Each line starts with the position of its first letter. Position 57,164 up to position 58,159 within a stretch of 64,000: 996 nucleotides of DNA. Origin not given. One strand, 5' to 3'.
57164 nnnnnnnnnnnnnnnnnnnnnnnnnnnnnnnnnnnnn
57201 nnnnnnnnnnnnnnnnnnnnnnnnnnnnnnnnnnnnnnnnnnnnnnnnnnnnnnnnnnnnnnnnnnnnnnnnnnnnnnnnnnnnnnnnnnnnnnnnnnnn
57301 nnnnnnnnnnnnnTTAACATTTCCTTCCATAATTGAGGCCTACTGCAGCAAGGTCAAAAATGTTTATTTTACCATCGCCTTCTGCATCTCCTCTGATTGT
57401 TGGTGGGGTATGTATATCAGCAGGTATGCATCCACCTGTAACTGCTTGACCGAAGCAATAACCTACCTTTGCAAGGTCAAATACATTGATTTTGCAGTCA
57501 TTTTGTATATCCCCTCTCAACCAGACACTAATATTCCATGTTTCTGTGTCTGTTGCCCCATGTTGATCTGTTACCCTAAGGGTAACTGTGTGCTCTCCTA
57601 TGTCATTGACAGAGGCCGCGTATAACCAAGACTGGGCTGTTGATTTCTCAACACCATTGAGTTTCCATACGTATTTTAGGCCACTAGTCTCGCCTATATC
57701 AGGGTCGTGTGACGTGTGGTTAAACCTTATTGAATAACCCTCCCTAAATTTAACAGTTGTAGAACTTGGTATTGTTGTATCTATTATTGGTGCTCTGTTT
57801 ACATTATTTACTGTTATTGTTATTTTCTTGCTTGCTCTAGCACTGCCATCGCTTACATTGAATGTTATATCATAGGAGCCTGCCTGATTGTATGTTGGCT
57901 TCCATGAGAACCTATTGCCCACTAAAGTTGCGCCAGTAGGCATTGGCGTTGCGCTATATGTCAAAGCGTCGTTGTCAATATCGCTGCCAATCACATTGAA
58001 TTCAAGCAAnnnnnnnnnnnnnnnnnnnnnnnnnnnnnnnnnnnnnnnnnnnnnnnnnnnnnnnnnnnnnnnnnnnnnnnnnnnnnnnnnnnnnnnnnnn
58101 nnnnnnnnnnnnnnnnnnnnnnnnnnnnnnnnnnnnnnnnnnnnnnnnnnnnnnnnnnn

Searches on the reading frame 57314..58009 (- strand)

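Call 70: search_protein_families(library=pfam, proteins=[window:57314-58009:-])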
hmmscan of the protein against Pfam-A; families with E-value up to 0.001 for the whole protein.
window:57314-58009:- (231 aa): 6 families
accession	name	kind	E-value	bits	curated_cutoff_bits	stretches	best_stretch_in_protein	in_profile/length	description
PF17963.7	Big_9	-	1e-15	58.8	23.6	2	3-66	20-89/89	Bacterial Ig domain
PF05345.18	He_PIG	-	1e-10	42.4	24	1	9-68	29-96/96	Putative Ig domain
PF00801.26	PKD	-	2.2e-08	34.4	23.5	1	3-67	18-80/80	PKD domain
PF18911.6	PKD_4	-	1.5e-07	31.8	27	0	71-162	1-85/85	PKD domain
PF17892.7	Cadherin_5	-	6.3e-07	29.6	26.5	1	9-67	34-97/98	Cadherin-like domain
PF18981.6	InlK_D3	-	0.00059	20.3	25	0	34-68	40-74/75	Internalin K domain (D3/D4)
